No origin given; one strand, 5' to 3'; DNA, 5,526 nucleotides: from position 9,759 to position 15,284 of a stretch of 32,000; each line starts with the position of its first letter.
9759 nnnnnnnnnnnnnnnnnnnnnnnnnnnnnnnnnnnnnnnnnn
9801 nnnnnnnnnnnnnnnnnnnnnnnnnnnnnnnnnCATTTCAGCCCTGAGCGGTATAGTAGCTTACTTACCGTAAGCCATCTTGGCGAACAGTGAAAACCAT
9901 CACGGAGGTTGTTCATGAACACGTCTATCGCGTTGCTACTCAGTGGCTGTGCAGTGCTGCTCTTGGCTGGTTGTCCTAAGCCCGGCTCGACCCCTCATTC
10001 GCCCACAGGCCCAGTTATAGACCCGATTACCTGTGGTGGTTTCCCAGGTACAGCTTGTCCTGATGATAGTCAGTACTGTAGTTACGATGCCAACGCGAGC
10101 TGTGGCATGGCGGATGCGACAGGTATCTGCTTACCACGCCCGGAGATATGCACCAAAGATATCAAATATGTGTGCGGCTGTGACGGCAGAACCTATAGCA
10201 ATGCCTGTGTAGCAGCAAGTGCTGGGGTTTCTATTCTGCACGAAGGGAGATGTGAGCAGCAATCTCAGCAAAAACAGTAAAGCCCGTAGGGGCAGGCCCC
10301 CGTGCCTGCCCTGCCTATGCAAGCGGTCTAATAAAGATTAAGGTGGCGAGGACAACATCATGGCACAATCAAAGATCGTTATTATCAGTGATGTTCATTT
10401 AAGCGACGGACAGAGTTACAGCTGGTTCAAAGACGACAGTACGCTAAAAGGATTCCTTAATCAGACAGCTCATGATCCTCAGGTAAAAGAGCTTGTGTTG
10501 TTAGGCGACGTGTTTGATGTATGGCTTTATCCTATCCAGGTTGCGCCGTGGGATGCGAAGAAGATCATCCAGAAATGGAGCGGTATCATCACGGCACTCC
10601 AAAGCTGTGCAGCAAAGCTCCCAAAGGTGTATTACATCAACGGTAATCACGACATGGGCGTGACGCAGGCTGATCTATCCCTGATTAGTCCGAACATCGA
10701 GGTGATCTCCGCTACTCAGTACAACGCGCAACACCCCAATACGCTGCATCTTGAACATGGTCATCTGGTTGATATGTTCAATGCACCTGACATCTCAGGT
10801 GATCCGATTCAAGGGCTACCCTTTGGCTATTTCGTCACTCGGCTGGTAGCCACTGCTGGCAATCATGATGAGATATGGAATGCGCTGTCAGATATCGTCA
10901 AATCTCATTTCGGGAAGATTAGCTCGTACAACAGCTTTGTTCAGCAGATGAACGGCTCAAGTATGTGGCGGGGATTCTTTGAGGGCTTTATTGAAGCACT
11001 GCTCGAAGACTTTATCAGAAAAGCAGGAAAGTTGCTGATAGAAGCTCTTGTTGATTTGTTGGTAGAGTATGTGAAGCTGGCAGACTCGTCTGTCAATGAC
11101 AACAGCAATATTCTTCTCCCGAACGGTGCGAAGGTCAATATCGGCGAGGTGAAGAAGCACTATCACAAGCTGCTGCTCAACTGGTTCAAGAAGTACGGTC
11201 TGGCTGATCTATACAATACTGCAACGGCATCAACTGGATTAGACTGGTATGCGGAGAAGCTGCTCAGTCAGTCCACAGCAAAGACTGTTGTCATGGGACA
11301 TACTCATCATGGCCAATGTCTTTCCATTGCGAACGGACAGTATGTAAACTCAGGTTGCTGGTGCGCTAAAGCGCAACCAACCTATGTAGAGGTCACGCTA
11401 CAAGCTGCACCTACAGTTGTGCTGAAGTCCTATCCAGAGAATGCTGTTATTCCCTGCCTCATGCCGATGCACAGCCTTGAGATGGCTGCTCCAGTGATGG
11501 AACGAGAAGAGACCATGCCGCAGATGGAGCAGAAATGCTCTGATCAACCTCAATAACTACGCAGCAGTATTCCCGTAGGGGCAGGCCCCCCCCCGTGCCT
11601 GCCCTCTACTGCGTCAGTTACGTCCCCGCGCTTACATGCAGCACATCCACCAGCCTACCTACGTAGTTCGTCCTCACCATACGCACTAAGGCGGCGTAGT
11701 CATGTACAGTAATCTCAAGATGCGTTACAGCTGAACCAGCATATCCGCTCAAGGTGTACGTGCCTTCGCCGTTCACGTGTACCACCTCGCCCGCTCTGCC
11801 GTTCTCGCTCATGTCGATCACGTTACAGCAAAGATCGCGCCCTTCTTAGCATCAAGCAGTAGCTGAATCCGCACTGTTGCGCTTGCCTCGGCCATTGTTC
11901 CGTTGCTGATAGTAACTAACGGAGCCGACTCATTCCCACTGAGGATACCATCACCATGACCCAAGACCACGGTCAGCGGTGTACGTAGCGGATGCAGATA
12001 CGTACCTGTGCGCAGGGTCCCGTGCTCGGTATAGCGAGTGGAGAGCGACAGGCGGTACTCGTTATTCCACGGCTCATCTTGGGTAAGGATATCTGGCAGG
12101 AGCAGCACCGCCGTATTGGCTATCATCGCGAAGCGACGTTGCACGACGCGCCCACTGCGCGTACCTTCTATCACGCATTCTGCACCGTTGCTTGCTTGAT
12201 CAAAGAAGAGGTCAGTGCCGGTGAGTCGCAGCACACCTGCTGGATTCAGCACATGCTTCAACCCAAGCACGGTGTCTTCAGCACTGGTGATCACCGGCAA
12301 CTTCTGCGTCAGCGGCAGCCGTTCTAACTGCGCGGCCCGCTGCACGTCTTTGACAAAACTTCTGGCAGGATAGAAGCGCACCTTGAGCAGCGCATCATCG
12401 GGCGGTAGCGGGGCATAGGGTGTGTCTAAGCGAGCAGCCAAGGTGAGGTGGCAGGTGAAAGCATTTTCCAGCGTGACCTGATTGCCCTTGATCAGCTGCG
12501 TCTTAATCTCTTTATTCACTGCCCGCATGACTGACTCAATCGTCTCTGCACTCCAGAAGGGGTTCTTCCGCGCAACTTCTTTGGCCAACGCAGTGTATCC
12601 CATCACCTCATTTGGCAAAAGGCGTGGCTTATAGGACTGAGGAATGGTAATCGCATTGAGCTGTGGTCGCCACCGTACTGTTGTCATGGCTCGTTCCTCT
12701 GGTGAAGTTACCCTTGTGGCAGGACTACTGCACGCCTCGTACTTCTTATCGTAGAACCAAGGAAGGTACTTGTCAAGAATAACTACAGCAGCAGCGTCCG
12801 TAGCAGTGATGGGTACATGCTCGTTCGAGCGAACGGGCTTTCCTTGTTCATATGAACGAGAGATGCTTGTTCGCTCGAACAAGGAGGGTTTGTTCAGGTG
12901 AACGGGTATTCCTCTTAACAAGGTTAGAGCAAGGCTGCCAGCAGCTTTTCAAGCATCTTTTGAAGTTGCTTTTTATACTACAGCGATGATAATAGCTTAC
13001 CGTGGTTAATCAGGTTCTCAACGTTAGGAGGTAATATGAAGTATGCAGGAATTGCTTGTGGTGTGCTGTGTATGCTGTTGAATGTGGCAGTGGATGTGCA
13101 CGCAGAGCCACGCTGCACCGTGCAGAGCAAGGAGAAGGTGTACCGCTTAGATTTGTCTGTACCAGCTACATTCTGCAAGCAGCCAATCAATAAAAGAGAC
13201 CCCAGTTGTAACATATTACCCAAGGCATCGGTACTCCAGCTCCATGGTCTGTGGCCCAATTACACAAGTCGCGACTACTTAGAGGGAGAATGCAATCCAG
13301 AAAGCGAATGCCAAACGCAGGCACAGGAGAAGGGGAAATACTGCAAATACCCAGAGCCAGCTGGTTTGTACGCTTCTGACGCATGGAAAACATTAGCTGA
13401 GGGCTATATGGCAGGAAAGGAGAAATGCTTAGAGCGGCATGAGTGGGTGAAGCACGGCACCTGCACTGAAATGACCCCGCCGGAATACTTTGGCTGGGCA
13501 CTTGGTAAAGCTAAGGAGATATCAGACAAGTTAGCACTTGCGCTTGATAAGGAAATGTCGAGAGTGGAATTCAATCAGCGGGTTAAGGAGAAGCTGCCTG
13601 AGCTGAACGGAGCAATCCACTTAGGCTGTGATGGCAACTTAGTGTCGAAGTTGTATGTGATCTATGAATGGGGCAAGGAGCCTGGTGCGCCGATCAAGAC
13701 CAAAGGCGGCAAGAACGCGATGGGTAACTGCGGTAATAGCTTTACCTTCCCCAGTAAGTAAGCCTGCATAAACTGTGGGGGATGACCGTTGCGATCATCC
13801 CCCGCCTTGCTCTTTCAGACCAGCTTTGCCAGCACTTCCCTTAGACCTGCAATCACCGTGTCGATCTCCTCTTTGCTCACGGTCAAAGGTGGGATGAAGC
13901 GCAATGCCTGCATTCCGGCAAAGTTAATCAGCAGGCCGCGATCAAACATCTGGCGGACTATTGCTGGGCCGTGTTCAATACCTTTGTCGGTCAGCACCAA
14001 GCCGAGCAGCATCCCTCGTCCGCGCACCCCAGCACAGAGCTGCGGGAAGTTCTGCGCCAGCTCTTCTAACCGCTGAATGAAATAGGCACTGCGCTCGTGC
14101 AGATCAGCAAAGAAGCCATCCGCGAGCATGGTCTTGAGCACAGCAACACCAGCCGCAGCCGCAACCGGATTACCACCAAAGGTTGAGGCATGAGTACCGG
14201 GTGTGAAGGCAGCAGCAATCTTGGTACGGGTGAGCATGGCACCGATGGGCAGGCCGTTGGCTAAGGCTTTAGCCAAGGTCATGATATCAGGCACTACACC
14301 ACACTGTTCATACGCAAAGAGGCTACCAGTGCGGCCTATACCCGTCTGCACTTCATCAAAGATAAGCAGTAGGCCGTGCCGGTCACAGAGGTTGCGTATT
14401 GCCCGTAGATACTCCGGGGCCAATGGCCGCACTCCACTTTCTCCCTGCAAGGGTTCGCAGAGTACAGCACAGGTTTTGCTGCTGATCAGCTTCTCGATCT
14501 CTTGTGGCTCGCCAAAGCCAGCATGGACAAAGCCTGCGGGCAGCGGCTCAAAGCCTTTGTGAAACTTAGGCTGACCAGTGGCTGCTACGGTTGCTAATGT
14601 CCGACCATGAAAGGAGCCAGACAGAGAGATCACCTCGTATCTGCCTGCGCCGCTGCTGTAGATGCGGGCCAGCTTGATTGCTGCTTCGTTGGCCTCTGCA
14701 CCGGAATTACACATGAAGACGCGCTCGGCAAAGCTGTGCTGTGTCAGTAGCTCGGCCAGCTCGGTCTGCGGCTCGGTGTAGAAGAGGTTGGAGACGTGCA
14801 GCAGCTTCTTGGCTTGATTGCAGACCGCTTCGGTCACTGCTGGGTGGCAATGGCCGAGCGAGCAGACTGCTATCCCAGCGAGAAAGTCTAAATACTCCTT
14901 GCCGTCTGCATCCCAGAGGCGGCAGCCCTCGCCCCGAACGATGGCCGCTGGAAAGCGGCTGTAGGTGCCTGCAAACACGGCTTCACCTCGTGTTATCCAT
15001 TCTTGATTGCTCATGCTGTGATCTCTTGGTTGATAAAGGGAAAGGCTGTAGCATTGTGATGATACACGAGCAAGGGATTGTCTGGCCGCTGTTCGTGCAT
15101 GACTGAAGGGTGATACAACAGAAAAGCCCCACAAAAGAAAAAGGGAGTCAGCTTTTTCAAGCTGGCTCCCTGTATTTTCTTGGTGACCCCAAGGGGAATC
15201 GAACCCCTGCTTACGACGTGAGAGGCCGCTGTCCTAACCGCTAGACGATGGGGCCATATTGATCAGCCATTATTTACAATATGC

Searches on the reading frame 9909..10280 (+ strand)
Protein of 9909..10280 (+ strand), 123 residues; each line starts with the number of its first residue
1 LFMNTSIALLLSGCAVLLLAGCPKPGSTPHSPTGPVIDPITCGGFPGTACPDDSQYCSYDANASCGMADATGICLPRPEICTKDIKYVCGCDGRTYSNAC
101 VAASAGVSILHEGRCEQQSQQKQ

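Call 8: search_protein_families(library=pfam, proteins=[window:9909-10280:+], max_evalue=0.01)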
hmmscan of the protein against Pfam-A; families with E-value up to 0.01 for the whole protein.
window:9909-10280:+ (123 aa): 2 families
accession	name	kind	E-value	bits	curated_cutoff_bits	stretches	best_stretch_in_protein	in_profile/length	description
PF00050.26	Kazal_1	-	4.2e-06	27.1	21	1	74-103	1-31/49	Kazal-type serine protease inhibitor domain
PF07648.20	Kazal_2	-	4.6e-05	23.9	22.8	1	78-115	3-48/48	Kazal-type serine protease inhibitor domain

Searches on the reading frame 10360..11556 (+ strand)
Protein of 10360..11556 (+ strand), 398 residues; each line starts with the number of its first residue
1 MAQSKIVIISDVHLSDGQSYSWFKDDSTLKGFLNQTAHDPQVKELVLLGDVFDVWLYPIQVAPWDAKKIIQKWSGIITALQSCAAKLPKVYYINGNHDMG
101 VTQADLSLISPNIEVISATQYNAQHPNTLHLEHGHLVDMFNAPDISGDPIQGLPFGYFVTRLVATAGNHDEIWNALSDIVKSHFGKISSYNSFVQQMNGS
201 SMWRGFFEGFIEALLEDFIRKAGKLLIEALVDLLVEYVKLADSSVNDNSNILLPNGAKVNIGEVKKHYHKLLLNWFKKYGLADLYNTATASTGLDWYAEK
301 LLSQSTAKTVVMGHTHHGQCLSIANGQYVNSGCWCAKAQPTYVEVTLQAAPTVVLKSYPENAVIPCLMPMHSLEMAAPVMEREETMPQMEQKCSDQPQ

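Call 8: search_protein_families(library=pfam, proteins=[window:10360-11556:+], max_evalue=0.01)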
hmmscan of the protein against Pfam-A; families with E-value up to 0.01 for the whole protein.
window:10360-11556:+ (398 aa): 2 families
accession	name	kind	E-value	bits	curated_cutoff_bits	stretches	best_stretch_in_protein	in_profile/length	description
PF00149.33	Metallophos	-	2.6e-10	41.5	21.5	1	5-135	2-116/191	Calcineurin-like phosphoesterase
PF12850.12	Metallophos_2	-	6.9e-07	29.8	27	0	304-347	105-151/154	Calcineurin-like phosphoesterase superfamily domain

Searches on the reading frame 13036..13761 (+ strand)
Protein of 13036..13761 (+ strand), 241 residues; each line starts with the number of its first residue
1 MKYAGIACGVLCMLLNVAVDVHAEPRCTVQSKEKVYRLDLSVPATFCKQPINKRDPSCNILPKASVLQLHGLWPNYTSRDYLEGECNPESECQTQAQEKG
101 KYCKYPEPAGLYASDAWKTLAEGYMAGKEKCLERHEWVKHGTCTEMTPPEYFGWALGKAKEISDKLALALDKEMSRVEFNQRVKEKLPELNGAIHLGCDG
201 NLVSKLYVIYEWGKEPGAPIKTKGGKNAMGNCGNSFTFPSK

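Call 8: search_protein_families(library=pfam, proteins=[window:13036-13761:+], max_evalue=0.01)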
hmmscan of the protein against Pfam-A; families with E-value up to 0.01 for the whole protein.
window:13036-13761:+ (241 aa): 1 family
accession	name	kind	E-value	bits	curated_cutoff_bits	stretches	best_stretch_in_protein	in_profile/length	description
PF00445.23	Ribonuclease_T2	-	2.7e-14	54.1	26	1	38-162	6-122/188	Ribonuclease T2 family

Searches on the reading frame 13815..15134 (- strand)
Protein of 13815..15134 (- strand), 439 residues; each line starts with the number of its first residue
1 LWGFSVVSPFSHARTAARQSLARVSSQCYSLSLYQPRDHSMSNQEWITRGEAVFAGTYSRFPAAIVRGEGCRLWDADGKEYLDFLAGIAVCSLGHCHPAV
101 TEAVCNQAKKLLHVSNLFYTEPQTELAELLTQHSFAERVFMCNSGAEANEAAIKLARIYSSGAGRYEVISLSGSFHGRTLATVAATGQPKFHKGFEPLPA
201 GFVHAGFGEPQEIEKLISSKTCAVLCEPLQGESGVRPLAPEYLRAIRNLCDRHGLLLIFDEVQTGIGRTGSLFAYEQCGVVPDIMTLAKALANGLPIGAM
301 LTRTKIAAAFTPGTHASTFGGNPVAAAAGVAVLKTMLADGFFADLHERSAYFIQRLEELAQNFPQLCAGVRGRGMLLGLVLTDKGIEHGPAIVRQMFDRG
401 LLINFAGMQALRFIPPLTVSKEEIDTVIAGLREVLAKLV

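Call 8: search_protein_families(library=pfam, proteins=[window:13815-15134:-], max_evalue=0.01)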
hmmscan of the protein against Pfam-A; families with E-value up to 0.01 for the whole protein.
window:13815-15134:- (439 aa): 3 families
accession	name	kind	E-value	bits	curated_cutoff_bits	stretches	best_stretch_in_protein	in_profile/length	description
PF00202.27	Aminotran_3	-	4.1e-119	398.3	30.5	1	58-434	6-402/403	Aminotransferase class-III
PF00155.27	Aminotran_1_2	-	0.00043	20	19.7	1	239-363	164-290/361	Aminotransferase class I and II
PF01041.23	DegT_DnrJ_EryC1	-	0.0011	18.8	19.8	1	123-261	26-146/360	DegT/DnrJ/EryC1/StrS aminotransferase family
